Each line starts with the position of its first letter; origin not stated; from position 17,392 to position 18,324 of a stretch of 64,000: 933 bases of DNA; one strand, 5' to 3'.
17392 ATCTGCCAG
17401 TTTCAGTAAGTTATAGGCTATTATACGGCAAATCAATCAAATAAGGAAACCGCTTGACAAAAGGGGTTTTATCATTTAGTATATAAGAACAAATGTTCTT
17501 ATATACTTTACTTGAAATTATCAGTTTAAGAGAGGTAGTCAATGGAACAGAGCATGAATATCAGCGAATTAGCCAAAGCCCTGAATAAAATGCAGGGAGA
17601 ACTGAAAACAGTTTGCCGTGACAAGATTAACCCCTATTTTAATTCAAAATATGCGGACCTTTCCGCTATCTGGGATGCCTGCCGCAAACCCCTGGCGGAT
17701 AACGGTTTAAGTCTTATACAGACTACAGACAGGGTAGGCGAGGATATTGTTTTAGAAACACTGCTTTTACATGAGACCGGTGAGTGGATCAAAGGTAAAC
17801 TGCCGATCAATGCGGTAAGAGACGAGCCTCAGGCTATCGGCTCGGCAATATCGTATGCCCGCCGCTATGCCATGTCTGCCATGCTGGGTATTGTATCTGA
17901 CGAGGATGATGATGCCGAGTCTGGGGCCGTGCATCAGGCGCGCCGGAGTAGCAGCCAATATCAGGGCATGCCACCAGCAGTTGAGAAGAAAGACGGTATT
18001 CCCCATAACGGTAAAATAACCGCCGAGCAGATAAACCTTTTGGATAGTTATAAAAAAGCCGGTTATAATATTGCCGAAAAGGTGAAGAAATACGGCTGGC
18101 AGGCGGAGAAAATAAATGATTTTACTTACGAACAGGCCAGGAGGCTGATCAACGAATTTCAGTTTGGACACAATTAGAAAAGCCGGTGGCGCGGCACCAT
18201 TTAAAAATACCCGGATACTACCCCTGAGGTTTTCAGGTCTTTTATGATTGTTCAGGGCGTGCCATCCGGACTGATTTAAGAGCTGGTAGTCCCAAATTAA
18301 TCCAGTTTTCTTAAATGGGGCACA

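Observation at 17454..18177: Orphan ERF recombinase gene behind a perfect SOS (Cheo-type) box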

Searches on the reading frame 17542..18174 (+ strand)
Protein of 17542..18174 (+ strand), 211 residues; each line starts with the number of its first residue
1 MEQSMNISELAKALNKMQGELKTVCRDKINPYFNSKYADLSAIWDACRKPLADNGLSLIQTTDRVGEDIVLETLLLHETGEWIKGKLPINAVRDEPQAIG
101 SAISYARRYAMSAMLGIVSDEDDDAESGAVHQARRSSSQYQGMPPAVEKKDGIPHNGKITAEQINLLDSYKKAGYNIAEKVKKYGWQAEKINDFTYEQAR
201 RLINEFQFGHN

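Call 3: search_protein_families(library=pfam, proteins=[window:17542-18174:+], max_evalue=1)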
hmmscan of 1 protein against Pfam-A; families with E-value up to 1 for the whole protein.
window:17542-18174:+ (211 aa): 1 family
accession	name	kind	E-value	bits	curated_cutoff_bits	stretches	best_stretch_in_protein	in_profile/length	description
PF04404.17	ERF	-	6.2e-24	85.2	25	1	11-136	2-137/153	ERF superfamily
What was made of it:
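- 17542..18177 (+): ERF-family single-strand annealing protein gene, 211 aa. The N-terminal annealing domain is about residues 1-136. An acidic DEDDDAE linker and a C-terminal tail follow. Pfam PF04404, E 6e-24 (call 3).
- On ERF superfamily (PF04404) single-strand annealing proteins: Pfam: 85.2 bits against a cut-off of 25, covering residues 11-136 (call 3).
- Checked: Gene: 17542-18177 is 211 aa and matches Pfam ERF PF04404 at E 6e-24, 85 bits against a cut-off of 25 (call 3).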

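Call 4: search_protein_families(library=phrogs, proteins=[window:17542-18174:+], max_evalue=0.01)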
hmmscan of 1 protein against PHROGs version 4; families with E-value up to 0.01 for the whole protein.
window:17542-18174:+ (211 aa): 5 families
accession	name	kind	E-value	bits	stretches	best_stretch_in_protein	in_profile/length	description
phrog_2324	-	DNA, RNA and nucleotide metabolism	9.8e-43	147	1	1-183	2-178/193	Erf-like ssDNA annealing protein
phrog_155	-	DNA, RNA and nucleotide metabolism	2.1e-41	143.5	1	1-205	59-263/308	Erf-like ssDNA annealing protein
phrog_34817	-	unknown function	6.3e-20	72.6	1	4-146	6-155/291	-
phrog_10003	-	other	1.2e-15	58.8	1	33-173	68-206/297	recombinase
phrog_37640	-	unknown function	1.5e-05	26.1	1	96-129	31-64/169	-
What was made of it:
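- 17542..18177 (+): PHROG Erf-like, E 1e-42 (call 4).
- On ERF superfamily (PF04404) single-strand annealing proteins: PHROG 2324 and 155: E 1e-42 and 2e-41 (call 4).
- Checked: It matches the PHROG 'Erf-like ssDNA annealing protein' at E 1e-42 (call 4).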

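Call 7: find_encoding_contigs(protein=window:17542-18174:+, flank=10000, max_places=10)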
Protein window:17542-18174:+ (211 aa): 2 contigs read that carry it; 2 places shown.
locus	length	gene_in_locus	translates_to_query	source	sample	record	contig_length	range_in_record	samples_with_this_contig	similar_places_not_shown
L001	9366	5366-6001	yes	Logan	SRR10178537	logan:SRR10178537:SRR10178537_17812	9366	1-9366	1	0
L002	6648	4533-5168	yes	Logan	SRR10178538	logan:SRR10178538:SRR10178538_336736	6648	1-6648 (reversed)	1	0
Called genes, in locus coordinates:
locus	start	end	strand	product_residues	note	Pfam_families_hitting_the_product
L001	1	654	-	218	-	?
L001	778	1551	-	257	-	PF00106:adh_short, PF08659:KR, PF23441:SDR, PF13561:adh_short_C2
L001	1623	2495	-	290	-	PF05096:Glu_cyclase_2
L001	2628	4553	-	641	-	PF02730:AFOR_N, PF01314:AFOR_C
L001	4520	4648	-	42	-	-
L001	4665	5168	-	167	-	PF02915:Rubrerythrin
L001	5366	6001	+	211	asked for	PF04404:ERF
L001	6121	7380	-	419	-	PF05977:MFS_3, PF07690:MFS_1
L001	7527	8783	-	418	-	PF05977:MFS_3, PF07690:MFS_1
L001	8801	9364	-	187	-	?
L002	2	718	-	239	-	?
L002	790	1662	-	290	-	PF05096:Glu_cyclase_2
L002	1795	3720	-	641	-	PF02730:AFOR_N, PF01314:AFOR_C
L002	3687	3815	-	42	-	-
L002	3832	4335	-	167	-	PF02915:Rubrerythrin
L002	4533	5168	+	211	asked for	PF04404:ERF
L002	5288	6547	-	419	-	PF05977:MFS_3, PF07690:MFS_1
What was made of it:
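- L001 and L002 encode identical proteins (call 7).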

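Call 10: find_homologous_proteins(query=window:17542-18174:+, max_evalue=0.00001)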
Query window:17542-18174:+ (211 aa): 2037 proteins with E <= 0.00001 among 2196 candidates; the best 120 are listed.
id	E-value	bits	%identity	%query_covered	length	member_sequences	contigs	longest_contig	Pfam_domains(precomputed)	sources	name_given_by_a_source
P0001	1.8e-136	470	100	100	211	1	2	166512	PF04404.18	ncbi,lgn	-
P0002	3.4e-115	401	87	98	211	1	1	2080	PF04404.18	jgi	jgi:hypothetical protein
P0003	9.8e-110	383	83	100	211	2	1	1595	PF04404.18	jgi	jgi:hypothetical protein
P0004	3.9e-108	378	83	98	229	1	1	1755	PF04404.18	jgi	jgi:hypothetical protein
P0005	1.4e-87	310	67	100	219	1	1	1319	PF04404.18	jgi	jgi:hypothetical protein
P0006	1.8e-60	222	64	61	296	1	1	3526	PF04404.18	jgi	jgi:hypothetical protein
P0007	7.9e-52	194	52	92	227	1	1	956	PF04404.18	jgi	jgi:ERF superfamily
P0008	1.2e-51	193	51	98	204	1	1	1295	PF04404.18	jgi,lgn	jgi:hypothetical protein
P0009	4.7e-46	175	56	73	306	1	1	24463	PF04404.18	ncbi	-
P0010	9.1e-45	171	60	62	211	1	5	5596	PF04404.18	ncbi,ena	-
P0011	9.8e-45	171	58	67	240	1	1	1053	PF04404.18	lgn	-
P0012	1.7e-44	170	61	65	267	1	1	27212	PF04404.18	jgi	jgi:hypothetical protein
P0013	4.6e-44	168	60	61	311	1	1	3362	PF04404.18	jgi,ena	-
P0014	5.5e-44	168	63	60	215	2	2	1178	PF04404.18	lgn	-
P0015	6.1e-44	168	42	98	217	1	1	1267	PF04404.18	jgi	-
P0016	4.5e-43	165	55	64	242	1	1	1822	PF04404.18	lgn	-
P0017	4.6e-42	162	52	68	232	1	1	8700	PF04404.18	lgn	-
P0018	8.4e-42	161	54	69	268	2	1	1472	PF04404.18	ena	-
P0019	1.9e-41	160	42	95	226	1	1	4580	PF04404.18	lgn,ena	-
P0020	3.0e-41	159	45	100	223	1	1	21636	PF04404.18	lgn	-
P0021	6.1e-41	158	52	68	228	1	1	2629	PF04404.18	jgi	-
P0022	6.6e-41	158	49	71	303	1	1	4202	PF04404.18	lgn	-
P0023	8.7e-41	158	62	60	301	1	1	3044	PF04404.18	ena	-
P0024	1.7e-40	157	43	98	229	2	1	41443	PF04404.18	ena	-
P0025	2.6e-40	156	56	60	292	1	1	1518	PF04404.18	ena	-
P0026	4.2e-40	155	54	66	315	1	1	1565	PF04404.18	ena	-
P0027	4.3e-40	155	53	69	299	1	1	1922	PF04404.18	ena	-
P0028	5.2e-40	155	52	70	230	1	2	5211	PF04404.18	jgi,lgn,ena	jgi:hypothetical protein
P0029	5.4e-40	155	44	92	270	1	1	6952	PF04404.18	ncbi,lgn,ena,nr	ncbi:MAG TPA: hypothetical protein ENH85_00320 [Candidatus Scalindua sp.]|nr:hypothetical protein [C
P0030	6.8e-40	155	40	99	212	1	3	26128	PF04404.18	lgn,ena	-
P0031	7.6e-40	155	55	63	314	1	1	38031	PF04404.18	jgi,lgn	-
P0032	7.7e-40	155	52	69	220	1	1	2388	PF04404.18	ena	-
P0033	8.7e-40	154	49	70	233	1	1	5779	PF04404.18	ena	-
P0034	1.3e-39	154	49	79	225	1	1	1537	PF04404.18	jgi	jgi:hypothetical protein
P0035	1.5e-39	154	56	63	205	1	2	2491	PF04404.18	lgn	-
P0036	1.7e-39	153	53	61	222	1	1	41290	PF04404.18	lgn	-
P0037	1.8e-39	153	58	59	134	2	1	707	PF04404.18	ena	-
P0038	1.9e-39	153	49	75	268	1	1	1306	PF04404.18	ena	-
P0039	2.3e-39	153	56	60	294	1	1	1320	PF04404.18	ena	-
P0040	2.6e-39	153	51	70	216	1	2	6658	PF04404.18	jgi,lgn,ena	-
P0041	3.8e-39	152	56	59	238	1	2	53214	PF04404.18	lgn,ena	-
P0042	3.8e-39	152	49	66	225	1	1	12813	PF04404.18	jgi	jgi:ERF superfamily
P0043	4.0e-39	152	55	64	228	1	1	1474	PF04404.18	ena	-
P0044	4.4e-39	152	44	82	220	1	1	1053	PF04404.18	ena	-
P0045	5.6e-39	152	53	64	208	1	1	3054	PF04404.18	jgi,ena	-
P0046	5.6e-39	152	53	67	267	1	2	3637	PF04404.18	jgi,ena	jgi:hypothetical protein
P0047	5.7e-39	152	52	67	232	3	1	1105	PF04404.18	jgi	-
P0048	5.9e-39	152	43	86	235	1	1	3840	PF04404.18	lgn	-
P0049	6.4e-39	152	48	75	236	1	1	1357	PF04404.18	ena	-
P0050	6.4e-39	152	57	59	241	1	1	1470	PF04404.18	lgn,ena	-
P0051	6.7e-39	152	42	92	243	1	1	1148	PF04404.18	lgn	-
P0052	7.9e-39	151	41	98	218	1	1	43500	PF04404.18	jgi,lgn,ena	-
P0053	8.1e-39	151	48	74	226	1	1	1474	PF04404.18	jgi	jgi:hypothetical protein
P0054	1.1e-38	151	49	78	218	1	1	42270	PF04404.18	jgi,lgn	jgi:hypothetical protein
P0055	1.6e-38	150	54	61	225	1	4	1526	PF04404.18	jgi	-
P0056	1.7e-38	150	49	70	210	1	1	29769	PF04404.18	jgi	jgi:hypothetical protein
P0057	1.9e-38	150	46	88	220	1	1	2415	PF04404.18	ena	-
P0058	2.0e-38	150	39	99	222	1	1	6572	PF04404.18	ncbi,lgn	-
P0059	2.1e-38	150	50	70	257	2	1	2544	PF04404.18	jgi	-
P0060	3.7e-38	149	49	66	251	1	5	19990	PF04404.18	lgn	-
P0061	4.2e-38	149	52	66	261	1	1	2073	PF04404.18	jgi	-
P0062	4.4e-38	149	57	59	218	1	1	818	PF04404.18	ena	-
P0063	4.5e-38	149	48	66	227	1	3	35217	PF04404.18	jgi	jgi:hypothetical protein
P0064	4.7e-38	149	50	68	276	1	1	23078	PF04404.18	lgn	-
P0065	5.3e-38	149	44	99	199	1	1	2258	PF04404.18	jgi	jgi:hypothetical protein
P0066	5.7e-38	148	54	64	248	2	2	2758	PF04404.18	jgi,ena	-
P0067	5.9e-38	148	56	60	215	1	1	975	PF04404.18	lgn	-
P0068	7.2e-38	148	38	95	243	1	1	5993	PF04404.18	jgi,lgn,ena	-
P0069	7.5e-38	148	51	67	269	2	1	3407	PF04404.18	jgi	jgi:hypothetical protein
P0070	8.2e-38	148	51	67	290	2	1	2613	PF04404.18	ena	-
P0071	1.0e-37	148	45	78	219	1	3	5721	PF04404.18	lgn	-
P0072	1.1e-37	148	41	100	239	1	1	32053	PF04404.18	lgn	-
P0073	1.1e-37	148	49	73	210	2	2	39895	PF04404.18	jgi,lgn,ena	jgi:hypothetical protein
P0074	1.2e-37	147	42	96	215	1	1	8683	PF04404.18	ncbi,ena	-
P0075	1.3e-37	147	52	69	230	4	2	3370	PF04404.18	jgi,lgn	-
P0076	1.4e-37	147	50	77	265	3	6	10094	PF04404.18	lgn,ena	-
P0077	1.5e-37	147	49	67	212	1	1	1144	PF04404.18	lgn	-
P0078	1.5e-37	147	52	67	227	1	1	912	PF04404.18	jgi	-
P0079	1.6e-37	147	54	58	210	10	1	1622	PF04404.18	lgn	-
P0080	1.6e-37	147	47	67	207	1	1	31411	PF04404.18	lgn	-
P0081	1.7e-37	147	50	64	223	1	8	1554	PF04404.18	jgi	jgi:hypothetical protein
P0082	1.9e-37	147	53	64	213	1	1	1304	PF04404.18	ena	-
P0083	2.2e-37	147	44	78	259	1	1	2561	PF04404.18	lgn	-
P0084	2.2e-37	147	56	59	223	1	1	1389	PF04404.18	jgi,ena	-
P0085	2.3e-37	146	56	66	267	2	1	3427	PF04404.18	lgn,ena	-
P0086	2.4e-37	146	52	58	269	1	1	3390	PF04404.18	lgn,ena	-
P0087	2.4e-37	146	46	73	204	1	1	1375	PF04404.18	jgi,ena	-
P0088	3.0e-37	146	51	68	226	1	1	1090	PF04404.18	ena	-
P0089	3.0e-37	146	51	60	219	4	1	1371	PF04404.18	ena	-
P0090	3.2e-37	146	45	72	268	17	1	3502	PF04404.18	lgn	-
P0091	3.2e-37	146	49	69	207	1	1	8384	PF04404.18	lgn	-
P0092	3.4e-37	146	48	72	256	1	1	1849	PF04404.18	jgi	-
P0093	3.5e-37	146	42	82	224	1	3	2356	PF04404.18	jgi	jgi:hypothetical protein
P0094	3.8e-37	146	49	73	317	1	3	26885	PF04404.18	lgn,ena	-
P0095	3.8e-37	146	46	80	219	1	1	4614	PF04404.18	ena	-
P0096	3.8e-37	146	55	60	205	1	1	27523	PF04404.18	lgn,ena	-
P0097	4.0e-37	146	41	91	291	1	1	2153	PF04404.18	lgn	-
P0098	4.8e-37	145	48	66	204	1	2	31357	PF04404.18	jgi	jgi:hypothetical protein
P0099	6.4e-37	145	41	97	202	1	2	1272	PF04404.18,PF06252.18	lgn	-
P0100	7.0e-37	145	52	67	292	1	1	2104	PF04404.18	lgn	-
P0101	7.1e-37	145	46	86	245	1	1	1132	PF04404.18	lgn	-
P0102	7.2e-37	145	54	60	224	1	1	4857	PF04404.18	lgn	-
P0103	7.3e-37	145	44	73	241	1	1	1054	PF04404.18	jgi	-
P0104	7.7e-37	145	49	63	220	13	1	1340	PF04404.18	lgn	-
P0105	7.8e-37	145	50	67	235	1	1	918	PF04404.18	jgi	jgi:hypothetical protein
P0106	7.9e-37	145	51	66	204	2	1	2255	PF04404.18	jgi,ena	-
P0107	8.0e-37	145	47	69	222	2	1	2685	PF04404.18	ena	-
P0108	8.0e-37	145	53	63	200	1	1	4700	PF04404.18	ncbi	-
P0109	8.5e-37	145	54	60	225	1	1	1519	PF04404.18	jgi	jgi:hypothetical protein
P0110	9.3e-37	145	49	71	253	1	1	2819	PF04404.18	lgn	-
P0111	9.4e-37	144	53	64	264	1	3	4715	PF04404.18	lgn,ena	-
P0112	9.9e-37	144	51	69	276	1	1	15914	PF04404.18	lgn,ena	-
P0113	1.0e-36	144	54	61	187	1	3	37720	PF04404.18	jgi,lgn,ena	-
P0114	1.0e-36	144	52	70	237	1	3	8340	PF04404.18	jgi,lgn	-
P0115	1.0e-36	144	49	64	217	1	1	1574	PF04404.18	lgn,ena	-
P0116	1.0e-36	144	50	68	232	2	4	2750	PF04404.18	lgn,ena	-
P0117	1.1e-36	144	46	74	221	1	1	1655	PF04404.18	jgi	jgi:hypothetical protein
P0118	1.1e-36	144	46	73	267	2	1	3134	PF04404.18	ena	-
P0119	1.2e-36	144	53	61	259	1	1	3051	PF04404.18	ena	-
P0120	1.2e-36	144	55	60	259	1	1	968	PF04404.18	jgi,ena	-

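Call 12: find_related_loci(query=window:17542-18174:+, collection=metagenome_contigs, flank=10000)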
Query window:17542-18174:+ (211 aa) in metagenome_contigs; peptide patterns used: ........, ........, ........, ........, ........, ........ (x = any residue, [..] = any of these).
391 stretches matched a pattern; 35 encode a relative of the query (tblastn E <= 1e-3); 35 distinct loci.
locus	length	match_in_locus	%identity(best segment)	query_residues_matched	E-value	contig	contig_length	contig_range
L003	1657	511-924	54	1-138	4e-49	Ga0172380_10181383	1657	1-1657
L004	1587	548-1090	37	1-202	6e-43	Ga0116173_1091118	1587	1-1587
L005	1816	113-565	44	1-151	4e-42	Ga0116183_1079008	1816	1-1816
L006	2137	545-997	42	1-151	2e-39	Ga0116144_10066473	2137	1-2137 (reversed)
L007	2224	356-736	50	2-127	7e-40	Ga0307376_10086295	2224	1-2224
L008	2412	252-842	41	4-207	8e-40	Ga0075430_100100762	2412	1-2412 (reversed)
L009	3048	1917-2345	46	1-155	8e-38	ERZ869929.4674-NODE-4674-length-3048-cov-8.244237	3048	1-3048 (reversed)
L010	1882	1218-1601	49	2-127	1e-36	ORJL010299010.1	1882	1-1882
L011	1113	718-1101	49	1-128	1e-37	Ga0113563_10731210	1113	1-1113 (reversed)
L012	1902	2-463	45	16-175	3e-36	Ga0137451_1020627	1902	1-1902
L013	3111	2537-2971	39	1-157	8e-35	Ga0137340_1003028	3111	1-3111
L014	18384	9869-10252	45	1-126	3e-34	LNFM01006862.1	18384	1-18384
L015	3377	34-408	44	1-126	3e-33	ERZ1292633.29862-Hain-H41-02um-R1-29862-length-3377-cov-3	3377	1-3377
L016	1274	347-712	45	20-144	6e-33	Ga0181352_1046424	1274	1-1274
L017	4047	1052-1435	47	3-127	5e-32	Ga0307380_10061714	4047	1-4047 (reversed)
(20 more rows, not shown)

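Call 14: list_cluster_members(proteins=[window:17542-18174:+, window:14807-16729:-, window:16844-17344:-, window:18300-19556:-])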
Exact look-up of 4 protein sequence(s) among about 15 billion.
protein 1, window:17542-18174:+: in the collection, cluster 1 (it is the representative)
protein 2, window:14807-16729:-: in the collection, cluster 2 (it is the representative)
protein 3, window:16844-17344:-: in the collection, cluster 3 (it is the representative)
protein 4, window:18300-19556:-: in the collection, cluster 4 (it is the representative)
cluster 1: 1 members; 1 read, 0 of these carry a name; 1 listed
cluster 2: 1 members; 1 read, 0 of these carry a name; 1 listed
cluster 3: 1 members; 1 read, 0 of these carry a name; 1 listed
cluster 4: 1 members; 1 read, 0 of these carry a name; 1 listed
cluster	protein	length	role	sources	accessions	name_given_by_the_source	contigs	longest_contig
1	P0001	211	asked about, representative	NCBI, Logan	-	-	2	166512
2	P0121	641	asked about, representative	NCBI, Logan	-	-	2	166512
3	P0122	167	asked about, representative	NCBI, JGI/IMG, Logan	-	-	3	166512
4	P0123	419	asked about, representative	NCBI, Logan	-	-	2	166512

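Call 15: find_encoding_contigs(protein=P0002, flank=10000)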
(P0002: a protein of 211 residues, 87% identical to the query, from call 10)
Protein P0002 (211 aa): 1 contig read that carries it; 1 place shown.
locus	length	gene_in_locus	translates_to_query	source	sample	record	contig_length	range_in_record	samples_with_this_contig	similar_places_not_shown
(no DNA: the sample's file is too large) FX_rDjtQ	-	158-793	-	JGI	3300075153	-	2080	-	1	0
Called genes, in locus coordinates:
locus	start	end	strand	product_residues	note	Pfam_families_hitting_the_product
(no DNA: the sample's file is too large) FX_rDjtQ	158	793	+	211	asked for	PF04404:ERF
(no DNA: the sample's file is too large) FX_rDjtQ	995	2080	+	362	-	?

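Call 16: find_encoding_contigs(protein=P0003, flank=10000)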
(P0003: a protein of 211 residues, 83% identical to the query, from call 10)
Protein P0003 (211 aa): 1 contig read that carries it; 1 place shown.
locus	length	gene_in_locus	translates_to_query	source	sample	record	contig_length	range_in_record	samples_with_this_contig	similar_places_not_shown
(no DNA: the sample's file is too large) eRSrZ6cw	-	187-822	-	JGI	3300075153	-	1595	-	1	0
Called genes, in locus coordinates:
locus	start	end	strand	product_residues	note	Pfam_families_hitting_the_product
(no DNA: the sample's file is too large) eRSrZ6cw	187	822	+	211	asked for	PF04404:ERF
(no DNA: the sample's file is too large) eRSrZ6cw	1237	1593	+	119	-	?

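Call 17: find_encoding_contigs(protein=P0004, flank=10000)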
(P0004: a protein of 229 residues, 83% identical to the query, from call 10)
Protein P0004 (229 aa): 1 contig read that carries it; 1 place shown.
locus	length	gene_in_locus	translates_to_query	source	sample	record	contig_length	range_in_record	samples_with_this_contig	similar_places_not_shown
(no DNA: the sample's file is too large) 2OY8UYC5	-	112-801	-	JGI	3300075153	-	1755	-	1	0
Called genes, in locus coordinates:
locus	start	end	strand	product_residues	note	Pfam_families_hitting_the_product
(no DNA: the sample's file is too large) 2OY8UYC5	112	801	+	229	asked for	PF04404:ERF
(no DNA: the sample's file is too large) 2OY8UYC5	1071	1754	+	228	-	?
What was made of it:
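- On LexA (SOS) regulon member, Cheo-box type: DNA of the 83-87% homologues is unavailable (calls 15-17).
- All three contigs end 110-190 nt upstream of the gene (calls 10, 15-17).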

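Call 18: find_encoding_contigs(protein=P0005, flank=10000)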
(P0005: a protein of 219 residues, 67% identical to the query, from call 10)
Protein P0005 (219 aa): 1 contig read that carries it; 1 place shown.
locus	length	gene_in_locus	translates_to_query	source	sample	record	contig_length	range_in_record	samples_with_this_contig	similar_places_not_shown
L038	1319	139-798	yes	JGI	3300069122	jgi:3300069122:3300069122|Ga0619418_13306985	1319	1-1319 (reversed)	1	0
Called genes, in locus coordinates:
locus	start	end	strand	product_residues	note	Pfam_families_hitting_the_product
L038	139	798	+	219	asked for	PF04404:ERF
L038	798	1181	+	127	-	PF00436:SSB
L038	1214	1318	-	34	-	?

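Call 27: find_homologous_proteins(query=P0121, max_evalue=1e-30)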
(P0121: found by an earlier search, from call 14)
Query P0121 (641 aa): 4257 proteins with E <= 1e-30 among 8000 candidates; the best 120 are listed.
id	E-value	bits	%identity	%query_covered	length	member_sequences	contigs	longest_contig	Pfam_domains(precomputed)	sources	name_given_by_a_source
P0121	0.0e+0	1482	100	100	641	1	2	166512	PF02730.21,PF01314.24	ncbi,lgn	-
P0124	0.0e+0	1250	83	100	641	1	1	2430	PF02730.21,PF01314.24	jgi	jgi:aldehyde:ferredoxin oxidoreductase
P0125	0.0e+0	1088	72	100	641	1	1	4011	PF02730.21,PF01314.24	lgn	-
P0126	0.0e+0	1086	72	99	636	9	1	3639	PF02730.21,PF01314.24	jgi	jgi:aldehyde:ferredoxin oxidoreductase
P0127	0.0e+0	1064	71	100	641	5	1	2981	PF02730.21,PF01314.24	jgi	jgi:aldehyde:ferredoxin oxidoreductase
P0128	0.0e+0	1060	70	100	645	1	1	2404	PF02730.21,PF01314.24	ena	-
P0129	0.0e+0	1054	68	99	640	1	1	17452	PF02730.21,PF01314.24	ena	-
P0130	0.0e+0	1044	69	100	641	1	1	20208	PF02730.21,PF01314.24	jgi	jgi:aldehyde:ferredoxin oxidoreductase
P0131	3.1e-297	1006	65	100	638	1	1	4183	PF02730.21,PF01314.24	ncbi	-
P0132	1.6e-293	993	64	100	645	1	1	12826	PF02730.21,PF01314.24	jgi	jgi:aldehyde:ferredoxin oxidoreductase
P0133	3.7e-293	992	65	100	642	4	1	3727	PF02730.21,PF01314.24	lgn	-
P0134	1.0e-289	981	71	90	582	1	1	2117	PF02730.21,PF01314.24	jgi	jgi:aldehyde:ferredoxin oxidoreductase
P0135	1.6e-289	980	62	100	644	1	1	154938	PF02730.21,PF01314.24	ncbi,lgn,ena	-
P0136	6.6e-289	978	63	99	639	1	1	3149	PF02730.21,PF01314.24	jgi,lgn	jgi:aldehyde:ferredoxin oxidoreductase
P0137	3.3e-288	976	64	100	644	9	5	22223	PF02730.21,PF01314.24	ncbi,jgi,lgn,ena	ncbi:MAG: aldehyde ferredoxin oxidoreductase N-terminal domain-containing protein [Syntrophorhabdale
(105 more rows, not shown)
